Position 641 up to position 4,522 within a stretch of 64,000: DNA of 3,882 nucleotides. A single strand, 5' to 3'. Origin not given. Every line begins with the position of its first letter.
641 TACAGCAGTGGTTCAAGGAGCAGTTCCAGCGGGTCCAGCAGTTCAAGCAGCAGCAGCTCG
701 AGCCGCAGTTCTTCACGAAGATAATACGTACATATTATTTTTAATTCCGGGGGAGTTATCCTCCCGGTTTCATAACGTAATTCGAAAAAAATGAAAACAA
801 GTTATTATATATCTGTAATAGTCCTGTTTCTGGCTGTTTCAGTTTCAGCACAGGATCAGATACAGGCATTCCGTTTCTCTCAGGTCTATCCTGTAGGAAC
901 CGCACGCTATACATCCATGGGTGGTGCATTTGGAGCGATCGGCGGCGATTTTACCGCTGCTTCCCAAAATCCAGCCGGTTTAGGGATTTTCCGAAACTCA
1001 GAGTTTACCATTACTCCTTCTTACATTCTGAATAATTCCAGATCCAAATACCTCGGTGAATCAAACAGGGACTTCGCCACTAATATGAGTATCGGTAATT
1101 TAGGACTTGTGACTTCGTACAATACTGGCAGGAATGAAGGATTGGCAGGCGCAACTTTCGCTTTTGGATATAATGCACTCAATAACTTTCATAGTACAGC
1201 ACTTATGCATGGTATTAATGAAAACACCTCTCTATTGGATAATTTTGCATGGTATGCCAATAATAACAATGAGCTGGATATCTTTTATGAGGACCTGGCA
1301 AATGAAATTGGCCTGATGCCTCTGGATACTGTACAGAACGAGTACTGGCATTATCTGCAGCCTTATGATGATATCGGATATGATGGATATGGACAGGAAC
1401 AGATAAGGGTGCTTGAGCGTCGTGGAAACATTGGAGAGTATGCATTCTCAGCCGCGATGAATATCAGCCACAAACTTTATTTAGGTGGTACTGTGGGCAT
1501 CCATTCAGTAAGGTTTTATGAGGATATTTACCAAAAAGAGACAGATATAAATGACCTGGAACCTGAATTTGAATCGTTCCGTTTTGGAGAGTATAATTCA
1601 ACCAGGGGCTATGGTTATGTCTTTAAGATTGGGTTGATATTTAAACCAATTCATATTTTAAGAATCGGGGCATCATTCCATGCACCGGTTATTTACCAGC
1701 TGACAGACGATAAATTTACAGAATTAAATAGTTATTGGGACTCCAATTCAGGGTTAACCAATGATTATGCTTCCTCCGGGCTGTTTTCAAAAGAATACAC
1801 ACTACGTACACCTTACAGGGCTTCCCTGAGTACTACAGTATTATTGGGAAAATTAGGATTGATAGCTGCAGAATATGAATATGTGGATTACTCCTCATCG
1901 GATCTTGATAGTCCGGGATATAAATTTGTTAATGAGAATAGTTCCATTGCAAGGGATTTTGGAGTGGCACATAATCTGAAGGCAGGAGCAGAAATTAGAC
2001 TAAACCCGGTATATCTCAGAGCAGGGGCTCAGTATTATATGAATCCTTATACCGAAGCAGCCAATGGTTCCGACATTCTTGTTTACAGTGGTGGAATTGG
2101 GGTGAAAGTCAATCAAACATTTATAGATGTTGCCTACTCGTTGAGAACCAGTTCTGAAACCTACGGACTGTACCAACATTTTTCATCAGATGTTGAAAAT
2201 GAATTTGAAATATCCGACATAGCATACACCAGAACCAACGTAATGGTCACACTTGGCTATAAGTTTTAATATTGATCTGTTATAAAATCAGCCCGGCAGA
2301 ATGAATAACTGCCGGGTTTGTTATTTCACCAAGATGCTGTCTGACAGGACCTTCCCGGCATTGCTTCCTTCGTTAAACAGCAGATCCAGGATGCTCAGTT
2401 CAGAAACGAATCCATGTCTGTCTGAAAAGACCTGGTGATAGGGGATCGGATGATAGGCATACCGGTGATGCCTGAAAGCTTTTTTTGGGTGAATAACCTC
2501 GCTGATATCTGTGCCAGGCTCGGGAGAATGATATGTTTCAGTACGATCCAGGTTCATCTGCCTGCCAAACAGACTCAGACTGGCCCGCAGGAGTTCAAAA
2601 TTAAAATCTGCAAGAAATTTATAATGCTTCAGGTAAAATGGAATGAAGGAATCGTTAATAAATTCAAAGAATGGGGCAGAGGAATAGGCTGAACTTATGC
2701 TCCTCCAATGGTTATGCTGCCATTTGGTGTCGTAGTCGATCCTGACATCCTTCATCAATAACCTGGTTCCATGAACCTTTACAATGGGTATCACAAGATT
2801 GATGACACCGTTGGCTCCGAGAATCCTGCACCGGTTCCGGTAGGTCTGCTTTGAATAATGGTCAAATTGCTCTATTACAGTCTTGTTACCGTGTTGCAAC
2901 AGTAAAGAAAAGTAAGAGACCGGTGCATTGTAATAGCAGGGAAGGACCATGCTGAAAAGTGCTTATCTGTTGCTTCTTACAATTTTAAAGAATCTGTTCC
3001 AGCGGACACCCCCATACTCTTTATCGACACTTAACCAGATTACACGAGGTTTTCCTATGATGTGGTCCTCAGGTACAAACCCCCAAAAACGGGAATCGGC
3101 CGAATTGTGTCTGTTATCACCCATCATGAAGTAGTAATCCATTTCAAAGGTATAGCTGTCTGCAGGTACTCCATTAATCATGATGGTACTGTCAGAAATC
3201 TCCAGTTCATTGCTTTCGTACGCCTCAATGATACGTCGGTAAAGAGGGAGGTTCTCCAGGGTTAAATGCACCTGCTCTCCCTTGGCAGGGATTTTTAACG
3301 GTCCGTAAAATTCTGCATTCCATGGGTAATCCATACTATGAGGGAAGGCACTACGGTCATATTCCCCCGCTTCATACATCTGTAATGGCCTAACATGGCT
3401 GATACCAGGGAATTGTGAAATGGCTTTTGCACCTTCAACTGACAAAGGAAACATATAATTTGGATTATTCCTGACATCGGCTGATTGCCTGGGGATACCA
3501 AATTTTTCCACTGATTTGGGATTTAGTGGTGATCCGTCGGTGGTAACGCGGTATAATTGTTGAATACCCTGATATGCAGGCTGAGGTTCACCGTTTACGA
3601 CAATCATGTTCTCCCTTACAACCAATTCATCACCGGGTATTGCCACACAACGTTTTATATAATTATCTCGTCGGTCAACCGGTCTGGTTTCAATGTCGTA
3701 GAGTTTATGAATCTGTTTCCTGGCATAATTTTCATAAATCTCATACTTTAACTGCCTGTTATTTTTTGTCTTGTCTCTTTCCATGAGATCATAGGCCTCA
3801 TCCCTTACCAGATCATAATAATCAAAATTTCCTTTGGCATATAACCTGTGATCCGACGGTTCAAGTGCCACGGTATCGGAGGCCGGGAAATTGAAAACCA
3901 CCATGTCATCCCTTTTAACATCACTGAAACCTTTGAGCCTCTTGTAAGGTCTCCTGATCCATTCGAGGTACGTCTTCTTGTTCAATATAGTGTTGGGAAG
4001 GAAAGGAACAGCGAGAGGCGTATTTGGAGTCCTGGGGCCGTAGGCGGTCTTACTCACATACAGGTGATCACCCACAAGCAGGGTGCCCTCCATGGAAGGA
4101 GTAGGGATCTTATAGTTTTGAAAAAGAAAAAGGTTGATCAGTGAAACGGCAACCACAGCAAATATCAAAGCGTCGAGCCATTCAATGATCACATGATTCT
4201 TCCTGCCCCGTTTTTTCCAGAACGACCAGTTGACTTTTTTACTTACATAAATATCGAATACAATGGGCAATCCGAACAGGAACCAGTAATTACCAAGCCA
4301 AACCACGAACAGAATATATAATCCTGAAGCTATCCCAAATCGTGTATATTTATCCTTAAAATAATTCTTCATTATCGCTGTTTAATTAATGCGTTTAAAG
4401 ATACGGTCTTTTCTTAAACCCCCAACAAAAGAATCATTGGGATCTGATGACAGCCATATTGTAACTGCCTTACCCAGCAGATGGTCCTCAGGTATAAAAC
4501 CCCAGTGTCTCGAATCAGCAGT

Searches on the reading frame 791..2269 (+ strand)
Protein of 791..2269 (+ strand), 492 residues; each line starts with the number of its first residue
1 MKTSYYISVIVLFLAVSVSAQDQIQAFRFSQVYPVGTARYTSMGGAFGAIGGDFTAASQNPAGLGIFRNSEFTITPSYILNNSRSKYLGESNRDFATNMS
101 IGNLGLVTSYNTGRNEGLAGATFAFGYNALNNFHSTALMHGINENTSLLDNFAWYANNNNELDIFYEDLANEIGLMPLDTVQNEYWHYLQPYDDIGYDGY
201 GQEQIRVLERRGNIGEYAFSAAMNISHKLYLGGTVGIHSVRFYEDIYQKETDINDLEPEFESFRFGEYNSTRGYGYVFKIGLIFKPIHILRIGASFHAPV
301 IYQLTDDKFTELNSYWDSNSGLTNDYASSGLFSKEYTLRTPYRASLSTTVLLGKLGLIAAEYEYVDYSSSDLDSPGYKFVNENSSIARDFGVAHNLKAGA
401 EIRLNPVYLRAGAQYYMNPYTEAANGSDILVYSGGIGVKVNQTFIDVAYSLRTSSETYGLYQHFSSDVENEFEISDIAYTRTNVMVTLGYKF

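Call 29: search_protein_families(library=pfam, proteins=[window:791-2269:+], max_evalue=0.00001)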
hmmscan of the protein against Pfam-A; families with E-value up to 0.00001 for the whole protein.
window:791-2269:+ (492 aa): 1 family
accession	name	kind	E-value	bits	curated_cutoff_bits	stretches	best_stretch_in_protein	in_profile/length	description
PF03349.22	Toluene_X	-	8.2e-06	25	29.7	0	273-453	200-383/421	Outer membrane protein transport protein (OMPP1/FadL/TodX)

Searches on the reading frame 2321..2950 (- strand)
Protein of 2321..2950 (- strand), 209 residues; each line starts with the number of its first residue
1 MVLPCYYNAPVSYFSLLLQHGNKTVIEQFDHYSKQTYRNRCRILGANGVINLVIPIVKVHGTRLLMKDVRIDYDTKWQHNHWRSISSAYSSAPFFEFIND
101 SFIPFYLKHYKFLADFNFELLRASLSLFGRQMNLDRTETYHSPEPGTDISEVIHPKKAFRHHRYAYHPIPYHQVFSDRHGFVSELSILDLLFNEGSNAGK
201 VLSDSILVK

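Call 29: search_protein_families(library=pfam, proteins=[window:2321-2950:-], max_evalue=0.00001)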
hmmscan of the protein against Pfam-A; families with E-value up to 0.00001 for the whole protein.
window:2321-2950:- (209 aa): 1 family
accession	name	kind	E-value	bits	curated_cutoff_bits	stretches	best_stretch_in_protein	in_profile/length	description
PF08889.16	WbqC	-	9.4e-32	111.1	21.3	1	11-162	8-156/218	WbqC-like protein family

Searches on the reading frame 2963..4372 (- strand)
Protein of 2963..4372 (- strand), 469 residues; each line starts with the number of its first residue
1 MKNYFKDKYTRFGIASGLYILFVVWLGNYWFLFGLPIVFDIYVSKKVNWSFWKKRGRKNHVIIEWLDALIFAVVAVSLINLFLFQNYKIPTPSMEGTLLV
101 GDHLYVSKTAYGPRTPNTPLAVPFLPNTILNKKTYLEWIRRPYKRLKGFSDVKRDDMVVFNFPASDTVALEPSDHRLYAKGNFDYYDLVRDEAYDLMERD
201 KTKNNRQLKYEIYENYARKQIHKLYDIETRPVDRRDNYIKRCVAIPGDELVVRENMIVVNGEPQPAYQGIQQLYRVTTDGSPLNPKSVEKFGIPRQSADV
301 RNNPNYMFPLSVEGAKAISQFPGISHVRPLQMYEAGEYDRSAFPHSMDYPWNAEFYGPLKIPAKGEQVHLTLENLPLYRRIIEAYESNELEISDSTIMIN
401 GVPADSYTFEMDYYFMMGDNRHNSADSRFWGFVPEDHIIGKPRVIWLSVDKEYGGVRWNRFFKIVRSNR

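Call 29: search_protein_families(library=pfam, proteins=[window:2963-4372:-], max_evalue=0.00001)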
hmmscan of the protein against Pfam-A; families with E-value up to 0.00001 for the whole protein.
window:2963-4372:- (469 aa): 1 family
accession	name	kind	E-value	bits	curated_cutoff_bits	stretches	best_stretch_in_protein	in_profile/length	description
PF10502.14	Peptidase_S26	-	3e-36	125.4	22.9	2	62-272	1-101/168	Signal peptidase, peptidase S26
